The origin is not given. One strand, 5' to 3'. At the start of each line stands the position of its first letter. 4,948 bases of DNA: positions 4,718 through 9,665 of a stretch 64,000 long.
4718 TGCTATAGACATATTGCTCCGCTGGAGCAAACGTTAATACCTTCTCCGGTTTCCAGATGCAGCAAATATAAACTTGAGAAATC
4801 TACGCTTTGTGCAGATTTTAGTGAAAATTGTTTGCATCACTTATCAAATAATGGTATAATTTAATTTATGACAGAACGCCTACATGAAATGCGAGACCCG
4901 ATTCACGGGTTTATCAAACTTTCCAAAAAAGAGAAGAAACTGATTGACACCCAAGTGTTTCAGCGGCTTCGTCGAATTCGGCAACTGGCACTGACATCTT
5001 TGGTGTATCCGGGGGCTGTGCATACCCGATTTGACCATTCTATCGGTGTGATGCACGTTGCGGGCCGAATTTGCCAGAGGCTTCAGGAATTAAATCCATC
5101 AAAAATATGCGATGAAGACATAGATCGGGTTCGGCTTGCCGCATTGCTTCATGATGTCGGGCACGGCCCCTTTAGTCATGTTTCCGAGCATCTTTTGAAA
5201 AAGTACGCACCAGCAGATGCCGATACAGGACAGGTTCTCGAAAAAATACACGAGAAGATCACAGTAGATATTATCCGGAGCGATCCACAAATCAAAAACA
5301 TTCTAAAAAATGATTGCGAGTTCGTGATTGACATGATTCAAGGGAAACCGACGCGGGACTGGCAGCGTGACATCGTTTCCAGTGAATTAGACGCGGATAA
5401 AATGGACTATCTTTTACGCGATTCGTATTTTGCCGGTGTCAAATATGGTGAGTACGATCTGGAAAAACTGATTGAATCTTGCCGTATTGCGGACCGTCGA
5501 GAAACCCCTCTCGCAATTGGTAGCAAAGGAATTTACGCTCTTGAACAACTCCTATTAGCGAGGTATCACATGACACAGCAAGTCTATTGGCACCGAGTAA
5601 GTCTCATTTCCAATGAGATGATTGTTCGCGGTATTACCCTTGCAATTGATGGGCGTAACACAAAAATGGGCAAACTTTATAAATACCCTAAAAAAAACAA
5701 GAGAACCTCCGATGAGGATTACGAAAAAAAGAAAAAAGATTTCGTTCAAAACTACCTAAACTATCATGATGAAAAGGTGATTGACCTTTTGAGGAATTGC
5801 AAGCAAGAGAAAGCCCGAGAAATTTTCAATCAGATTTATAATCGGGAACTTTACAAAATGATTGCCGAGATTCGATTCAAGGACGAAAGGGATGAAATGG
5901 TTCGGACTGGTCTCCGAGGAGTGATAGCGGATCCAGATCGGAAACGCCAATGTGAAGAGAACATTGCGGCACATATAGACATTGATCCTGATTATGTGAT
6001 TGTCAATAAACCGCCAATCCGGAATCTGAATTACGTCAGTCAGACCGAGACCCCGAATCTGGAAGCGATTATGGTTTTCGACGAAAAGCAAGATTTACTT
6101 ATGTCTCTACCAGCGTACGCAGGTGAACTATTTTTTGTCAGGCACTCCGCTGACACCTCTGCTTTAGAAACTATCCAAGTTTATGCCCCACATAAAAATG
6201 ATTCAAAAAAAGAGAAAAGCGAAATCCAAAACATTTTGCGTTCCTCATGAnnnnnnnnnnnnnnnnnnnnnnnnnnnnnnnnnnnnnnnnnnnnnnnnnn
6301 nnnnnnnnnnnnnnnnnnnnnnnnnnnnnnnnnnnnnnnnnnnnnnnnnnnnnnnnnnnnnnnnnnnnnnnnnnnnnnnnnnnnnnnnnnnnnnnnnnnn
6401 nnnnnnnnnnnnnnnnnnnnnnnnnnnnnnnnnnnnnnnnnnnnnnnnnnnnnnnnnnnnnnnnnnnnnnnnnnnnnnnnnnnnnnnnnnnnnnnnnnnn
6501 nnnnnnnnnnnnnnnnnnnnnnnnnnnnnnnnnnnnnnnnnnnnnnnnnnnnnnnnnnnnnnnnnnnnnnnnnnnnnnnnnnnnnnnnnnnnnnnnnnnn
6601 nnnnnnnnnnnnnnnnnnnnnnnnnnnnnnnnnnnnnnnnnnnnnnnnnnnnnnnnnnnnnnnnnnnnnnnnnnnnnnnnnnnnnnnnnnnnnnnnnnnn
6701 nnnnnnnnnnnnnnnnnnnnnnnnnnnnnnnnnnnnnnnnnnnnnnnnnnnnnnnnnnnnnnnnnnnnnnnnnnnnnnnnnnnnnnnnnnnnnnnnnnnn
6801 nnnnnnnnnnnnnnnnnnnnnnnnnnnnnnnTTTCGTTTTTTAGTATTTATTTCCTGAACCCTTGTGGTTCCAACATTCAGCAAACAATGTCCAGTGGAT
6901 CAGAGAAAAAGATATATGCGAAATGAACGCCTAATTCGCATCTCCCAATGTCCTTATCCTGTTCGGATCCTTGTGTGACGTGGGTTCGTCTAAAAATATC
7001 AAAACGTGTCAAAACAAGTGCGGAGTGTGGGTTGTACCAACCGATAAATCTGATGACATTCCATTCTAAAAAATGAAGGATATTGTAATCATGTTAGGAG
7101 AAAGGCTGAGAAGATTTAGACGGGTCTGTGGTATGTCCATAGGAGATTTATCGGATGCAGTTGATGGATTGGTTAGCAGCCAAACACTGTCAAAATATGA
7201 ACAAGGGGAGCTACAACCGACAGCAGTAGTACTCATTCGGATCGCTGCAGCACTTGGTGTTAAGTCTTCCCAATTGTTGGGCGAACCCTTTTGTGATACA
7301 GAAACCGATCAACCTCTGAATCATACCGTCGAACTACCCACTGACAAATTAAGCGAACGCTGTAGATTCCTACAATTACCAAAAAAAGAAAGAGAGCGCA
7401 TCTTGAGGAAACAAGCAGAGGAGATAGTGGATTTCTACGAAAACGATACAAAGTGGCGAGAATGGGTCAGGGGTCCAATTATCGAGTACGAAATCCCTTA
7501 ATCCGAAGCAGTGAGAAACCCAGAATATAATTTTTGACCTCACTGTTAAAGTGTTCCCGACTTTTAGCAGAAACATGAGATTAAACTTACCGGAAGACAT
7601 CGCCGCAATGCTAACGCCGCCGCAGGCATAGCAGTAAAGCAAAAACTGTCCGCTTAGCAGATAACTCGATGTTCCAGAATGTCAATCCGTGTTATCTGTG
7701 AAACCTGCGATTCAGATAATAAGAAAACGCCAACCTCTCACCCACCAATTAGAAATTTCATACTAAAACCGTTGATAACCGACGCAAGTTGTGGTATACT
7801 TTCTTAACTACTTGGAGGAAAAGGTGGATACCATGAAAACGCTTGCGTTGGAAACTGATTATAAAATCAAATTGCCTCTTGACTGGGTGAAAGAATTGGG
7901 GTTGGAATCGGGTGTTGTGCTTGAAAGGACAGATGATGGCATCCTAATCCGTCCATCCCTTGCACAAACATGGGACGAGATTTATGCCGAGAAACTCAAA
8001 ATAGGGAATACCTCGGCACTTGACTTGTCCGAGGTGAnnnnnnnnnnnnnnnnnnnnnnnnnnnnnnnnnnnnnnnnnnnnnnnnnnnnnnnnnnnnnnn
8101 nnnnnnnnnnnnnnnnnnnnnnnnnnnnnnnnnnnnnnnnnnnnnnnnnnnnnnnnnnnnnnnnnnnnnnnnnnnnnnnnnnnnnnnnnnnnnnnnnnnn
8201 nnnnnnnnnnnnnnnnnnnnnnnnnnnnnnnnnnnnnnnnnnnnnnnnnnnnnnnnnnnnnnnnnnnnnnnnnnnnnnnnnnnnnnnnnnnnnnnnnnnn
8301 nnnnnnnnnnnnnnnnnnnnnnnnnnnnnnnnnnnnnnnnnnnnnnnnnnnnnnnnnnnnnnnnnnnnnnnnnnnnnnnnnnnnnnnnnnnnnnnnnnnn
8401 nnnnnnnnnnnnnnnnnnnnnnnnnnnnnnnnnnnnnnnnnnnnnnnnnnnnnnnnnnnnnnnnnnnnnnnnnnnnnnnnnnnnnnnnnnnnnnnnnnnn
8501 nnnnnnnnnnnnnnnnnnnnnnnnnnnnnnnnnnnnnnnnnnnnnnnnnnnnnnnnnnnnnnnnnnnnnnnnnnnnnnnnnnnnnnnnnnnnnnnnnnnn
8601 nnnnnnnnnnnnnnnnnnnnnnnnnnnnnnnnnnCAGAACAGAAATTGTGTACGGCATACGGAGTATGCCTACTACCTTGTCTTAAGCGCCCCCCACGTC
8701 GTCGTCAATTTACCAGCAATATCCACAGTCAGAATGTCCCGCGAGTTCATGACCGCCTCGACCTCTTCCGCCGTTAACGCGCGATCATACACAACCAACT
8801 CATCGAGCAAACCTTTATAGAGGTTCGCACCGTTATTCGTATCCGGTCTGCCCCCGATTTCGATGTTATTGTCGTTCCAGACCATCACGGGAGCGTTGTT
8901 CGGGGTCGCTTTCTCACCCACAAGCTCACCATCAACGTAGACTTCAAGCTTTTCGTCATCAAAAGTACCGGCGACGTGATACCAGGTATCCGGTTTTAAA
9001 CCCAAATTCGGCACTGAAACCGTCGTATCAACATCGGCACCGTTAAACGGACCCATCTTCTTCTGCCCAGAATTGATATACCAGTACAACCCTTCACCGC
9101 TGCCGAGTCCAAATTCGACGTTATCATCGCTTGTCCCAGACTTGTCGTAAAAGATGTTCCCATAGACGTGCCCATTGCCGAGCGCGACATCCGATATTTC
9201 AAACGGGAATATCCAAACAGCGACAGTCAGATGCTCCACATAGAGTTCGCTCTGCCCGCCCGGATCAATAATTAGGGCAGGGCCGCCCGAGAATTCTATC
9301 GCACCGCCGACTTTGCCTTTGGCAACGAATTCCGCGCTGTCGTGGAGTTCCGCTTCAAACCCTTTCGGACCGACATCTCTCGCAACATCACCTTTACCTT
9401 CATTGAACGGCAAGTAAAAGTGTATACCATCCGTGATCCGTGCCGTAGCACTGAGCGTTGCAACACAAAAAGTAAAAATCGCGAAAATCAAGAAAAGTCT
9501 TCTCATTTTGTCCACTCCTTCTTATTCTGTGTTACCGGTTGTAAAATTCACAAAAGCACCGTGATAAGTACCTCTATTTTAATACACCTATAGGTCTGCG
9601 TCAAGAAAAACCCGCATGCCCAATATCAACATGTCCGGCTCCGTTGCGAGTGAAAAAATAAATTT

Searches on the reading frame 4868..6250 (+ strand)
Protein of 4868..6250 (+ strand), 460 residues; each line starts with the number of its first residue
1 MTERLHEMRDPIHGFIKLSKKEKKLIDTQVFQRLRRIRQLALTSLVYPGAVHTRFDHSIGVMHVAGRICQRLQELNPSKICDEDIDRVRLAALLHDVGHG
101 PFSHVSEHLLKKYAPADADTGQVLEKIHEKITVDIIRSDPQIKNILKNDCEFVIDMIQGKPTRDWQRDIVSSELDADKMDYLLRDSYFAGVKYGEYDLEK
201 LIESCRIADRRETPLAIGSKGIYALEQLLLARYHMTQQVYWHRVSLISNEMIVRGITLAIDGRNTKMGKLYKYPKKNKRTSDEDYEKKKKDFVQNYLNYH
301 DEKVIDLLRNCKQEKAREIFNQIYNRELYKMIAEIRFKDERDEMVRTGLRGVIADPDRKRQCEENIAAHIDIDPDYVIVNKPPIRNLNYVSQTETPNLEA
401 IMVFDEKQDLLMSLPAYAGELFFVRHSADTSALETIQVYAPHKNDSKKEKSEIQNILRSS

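Call 74: search_protein_families(library=pfam, max_evalue=0.0001, proteins=[window:4868-6250:+])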
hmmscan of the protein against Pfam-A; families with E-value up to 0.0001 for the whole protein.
window:4868-6250:+ (460 aa): 2 families
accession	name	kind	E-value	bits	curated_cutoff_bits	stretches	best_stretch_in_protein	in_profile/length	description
PF19276.4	HD_assoc_2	-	4.6e-25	88.8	23.1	2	197-275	2-77/222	HD associated region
PF01966.28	HD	-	2.8e-14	53.8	22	1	54-183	1-114/116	HD domain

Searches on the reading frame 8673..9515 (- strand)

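Call 74: search_protein_families(library=pfam, max_evalue=0.0001, proteins=[window:8673-9515:-])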
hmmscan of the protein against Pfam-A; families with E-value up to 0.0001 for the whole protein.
window:8673-9515:- (280 aa): 1 family
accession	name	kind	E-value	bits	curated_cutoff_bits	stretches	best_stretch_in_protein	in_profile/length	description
PF13385.13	Laminin_G_3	-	1.7e-22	80.6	27.6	1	94-252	17-150/151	Concanavalin A-like lectin/glucanases superfamily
